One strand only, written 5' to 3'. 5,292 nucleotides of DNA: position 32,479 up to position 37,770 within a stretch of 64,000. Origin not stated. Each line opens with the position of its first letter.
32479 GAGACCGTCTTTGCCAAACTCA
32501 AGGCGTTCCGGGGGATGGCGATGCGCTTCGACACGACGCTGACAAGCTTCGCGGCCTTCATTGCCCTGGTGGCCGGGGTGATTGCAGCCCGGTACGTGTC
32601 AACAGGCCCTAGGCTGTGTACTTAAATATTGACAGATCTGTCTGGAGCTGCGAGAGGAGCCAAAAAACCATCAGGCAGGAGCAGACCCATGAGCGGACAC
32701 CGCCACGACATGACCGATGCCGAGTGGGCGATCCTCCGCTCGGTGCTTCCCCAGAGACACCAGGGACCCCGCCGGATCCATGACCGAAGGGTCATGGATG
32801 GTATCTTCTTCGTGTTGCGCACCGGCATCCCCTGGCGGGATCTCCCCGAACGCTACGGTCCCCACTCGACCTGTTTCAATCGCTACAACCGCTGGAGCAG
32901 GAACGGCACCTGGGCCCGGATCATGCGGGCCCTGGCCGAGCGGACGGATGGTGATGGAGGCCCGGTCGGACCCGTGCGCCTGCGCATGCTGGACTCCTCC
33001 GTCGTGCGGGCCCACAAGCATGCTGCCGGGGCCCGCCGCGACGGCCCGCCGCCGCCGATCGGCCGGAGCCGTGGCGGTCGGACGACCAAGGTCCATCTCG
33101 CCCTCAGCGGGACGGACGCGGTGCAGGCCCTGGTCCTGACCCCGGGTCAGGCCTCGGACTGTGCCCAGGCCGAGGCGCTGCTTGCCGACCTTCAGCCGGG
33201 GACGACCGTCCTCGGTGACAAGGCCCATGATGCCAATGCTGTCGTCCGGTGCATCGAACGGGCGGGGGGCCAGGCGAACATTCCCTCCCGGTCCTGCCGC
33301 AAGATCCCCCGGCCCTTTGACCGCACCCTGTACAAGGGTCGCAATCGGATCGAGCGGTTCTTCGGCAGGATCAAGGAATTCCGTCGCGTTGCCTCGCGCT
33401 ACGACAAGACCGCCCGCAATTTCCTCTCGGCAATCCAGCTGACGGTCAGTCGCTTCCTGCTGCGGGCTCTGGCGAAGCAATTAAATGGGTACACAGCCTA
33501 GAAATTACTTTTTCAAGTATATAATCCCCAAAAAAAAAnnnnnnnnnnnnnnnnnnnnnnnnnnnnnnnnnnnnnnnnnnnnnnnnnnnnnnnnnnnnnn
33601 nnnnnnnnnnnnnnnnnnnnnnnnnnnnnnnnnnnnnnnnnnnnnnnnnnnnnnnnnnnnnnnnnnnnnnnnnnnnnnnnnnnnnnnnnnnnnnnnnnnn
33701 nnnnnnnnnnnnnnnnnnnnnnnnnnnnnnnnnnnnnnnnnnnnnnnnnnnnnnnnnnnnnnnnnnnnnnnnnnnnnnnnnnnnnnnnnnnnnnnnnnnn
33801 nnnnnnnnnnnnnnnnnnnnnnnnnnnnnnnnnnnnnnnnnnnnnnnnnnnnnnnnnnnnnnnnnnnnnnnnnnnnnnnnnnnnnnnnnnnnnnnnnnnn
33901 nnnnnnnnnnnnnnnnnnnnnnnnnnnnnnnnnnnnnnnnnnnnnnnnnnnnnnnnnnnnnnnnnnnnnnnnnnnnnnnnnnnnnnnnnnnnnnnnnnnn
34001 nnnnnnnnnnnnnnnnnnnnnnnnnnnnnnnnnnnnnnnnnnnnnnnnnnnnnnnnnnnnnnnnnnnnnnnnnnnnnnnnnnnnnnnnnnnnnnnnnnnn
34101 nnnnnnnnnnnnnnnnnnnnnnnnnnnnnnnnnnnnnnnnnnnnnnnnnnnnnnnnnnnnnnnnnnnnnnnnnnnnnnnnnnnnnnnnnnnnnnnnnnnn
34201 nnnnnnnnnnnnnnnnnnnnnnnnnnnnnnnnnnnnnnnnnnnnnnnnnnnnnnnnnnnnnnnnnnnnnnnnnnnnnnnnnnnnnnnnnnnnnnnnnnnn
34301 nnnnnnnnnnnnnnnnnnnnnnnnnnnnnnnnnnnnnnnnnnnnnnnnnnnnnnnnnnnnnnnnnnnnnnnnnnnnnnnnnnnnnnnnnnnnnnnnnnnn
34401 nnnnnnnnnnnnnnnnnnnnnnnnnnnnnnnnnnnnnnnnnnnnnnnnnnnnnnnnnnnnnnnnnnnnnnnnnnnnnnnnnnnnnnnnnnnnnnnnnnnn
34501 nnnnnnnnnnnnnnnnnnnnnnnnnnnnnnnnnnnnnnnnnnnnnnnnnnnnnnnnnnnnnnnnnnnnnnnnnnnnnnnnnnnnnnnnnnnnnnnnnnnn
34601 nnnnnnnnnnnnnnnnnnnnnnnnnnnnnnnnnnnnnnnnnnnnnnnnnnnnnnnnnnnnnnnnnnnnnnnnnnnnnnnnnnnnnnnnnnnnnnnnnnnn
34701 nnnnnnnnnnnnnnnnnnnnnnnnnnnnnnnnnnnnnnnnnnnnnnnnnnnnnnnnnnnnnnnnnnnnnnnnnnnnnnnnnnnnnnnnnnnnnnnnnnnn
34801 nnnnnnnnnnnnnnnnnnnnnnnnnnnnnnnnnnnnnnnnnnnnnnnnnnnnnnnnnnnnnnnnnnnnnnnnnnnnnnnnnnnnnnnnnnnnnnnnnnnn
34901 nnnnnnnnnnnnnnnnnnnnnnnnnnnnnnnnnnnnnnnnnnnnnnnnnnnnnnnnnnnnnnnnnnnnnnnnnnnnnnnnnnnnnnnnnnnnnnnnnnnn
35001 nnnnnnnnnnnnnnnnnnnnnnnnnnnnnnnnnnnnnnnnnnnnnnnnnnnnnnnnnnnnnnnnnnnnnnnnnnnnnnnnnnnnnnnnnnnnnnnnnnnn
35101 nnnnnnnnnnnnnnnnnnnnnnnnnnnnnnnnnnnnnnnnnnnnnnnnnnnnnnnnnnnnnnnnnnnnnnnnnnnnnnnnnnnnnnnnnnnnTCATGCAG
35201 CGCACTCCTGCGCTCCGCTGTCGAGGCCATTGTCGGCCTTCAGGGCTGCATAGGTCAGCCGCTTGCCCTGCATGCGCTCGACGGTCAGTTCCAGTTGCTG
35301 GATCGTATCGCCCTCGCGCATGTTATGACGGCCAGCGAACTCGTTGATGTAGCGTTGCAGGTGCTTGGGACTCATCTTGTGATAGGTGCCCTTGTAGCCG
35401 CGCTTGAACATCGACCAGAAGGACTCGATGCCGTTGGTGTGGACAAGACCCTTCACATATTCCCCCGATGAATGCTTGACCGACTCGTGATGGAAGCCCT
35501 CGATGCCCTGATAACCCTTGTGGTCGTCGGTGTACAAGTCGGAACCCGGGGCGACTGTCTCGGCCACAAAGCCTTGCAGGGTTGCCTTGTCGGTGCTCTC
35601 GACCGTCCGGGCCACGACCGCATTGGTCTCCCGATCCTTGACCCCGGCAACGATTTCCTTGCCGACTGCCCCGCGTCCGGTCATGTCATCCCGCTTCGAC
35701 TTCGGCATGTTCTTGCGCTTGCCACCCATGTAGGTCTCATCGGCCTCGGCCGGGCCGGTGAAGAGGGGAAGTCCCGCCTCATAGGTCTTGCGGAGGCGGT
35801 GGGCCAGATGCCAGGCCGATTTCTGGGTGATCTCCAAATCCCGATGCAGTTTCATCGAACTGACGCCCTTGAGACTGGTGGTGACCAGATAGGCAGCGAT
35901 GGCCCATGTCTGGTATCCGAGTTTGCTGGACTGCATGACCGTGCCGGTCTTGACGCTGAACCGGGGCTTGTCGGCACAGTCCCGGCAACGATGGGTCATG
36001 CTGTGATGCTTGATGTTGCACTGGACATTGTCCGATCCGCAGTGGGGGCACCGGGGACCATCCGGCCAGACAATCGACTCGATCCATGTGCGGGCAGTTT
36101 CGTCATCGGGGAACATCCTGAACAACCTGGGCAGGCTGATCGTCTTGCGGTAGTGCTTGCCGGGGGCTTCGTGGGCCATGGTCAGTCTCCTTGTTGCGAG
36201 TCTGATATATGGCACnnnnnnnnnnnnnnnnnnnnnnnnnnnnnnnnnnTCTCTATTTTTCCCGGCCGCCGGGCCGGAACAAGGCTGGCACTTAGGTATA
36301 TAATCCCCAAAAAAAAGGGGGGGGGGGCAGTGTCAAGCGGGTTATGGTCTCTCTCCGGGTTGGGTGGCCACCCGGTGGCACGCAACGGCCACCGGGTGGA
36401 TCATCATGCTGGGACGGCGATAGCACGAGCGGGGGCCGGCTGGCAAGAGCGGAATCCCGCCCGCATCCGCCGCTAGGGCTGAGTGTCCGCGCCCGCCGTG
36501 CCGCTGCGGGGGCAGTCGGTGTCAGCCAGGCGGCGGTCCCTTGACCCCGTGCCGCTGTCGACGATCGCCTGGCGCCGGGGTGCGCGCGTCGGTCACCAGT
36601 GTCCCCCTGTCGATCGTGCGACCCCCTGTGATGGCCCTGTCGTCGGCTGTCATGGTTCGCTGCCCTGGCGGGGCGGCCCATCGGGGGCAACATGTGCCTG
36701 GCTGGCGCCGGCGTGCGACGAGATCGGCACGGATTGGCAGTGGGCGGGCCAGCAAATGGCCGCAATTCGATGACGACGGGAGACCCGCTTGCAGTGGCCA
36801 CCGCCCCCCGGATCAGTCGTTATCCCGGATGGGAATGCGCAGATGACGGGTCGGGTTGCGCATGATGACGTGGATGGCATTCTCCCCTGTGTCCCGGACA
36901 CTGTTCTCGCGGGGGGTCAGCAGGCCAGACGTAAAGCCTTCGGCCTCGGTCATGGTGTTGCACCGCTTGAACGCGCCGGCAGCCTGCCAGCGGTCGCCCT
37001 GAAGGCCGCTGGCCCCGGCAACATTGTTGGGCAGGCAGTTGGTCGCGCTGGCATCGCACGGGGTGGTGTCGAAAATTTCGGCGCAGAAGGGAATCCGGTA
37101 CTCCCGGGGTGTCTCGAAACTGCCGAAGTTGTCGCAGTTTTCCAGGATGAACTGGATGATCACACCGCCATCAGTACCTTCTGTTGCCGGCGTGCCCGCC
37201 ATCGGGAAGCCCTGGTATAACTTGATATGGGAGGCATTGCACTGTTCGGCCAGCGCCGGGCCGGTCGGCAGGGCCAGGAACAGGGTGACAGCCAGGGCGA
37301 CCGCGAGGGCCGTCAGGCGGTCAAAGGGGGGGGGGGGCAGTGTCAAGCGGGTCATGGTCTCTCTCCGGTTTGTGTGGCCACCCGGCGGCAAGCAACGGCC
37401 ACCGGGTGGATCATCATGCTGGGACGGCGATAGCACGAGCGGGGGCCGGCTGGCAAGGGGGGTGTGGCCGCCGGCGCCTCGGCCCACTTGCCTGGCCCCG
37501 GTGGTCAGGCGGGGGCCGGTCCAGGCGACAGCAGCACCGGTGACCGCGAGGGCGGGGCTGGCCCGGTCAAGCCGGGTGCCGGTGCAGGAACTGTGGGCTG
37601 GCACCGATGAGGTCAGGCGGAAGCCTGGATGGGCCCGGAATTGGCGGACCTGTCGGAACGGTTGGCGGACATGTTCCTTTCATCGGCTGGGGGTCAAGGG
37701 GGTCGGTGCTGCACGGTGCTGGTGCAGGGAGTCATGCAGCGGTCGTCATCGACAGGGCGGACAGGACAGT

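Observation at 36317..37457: Duplicated promoter-leader-signal-peptide cassette containing a G11/G12 tract, fused to unrelated secreted proteins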

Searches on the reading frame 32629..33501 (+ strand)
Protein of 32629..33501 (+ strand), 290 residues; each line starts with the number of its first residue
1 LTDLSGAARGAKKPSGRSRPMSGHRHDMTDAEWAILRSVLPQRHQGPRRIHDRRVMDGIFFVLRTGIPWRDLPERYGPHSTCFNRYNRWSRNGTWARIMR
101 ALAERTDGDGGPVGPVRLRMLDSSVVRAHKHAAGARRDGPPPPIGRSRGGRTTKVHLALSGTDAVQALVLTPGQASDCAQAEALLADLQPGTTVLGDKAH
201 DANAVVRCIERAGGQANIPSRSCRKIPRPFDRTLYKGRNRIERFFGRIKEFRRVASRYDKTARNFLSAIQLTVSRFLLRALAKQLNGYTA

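Call 49: search_protein_families(library=pfam, proteins=[window:32629-33501:+], max_evalue=0.001)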
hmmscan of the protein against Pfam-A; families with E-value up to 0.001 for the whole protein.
window:32629-33501:+ (290 aa): 4 families
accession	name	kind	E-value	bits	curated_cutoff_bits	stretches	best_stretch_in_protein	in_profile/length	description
PF13340.11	DUF4096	-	3.9e-28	98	34.3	1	28-99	1-76/76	Putative transposase of IS4/5 family (DUF4096)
PF01609.27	DDE_Tnp_1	-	1.7e-16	61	23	1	119-273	7-196/200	Transposase DDE domain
PF13586.12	DDE_Tnp_1_2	-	3.1e-10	40.8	29.2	1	194-278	1-85/86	Transposase DDE domain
PF13359.12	DDE_Tnp_4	-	0.00041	20.4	24.8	1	173-268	51-148/158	DDE superfamily endonuclease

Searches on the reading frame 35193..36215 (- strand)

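Call 49: search_protein_families(library=pfam, proteins=[window:35193-36215:-], max_evalue=0.001)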
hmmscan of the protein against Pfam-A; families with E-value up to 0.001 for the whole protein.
window:35193-36215:- (340 aa): 2 families
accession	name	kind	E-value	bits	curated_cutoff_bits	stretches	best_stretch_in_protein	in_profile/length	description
PF12762.13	DDE_Tnp_IS1595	-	2.3e-40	138.5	27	1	154-298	4-153/153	ISXO2-like transposase domain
PF12760.12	Zn_ribbon_IS1595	-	8.1e-11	42.2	25.4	1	36-82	1-45/46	Transposase zinc-ribbon domain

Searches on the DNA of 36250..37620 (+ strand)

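Call 11: search_dna_similar(query=window:36300-37620:+, collection=plasmids, mode=distant)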
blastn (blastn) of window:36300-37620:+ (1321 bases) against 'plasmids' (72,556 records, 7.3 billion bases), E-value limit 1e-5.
No match.

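Call 106: search_rna_families(source=window, start=36250, end=37550, threshold=evalue, max_evalue=1)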
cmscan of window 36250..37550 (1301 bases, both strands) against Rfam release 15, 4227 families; matches with E-value up to 1: 2.
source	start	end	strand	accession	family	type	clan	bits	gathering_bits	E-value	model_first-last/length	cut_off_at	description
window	36504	36562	+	RF03369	mir-2217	Gene; miRNA;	-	27.5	60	0.0038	1-62/62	no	mir-2217 microRNA precursor family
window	37475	37530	+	RF02795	Pab91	Gene; snRNA; snoRNA; HACA-box;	-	19.9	71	0.94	1-57/57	no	Pab91 RNA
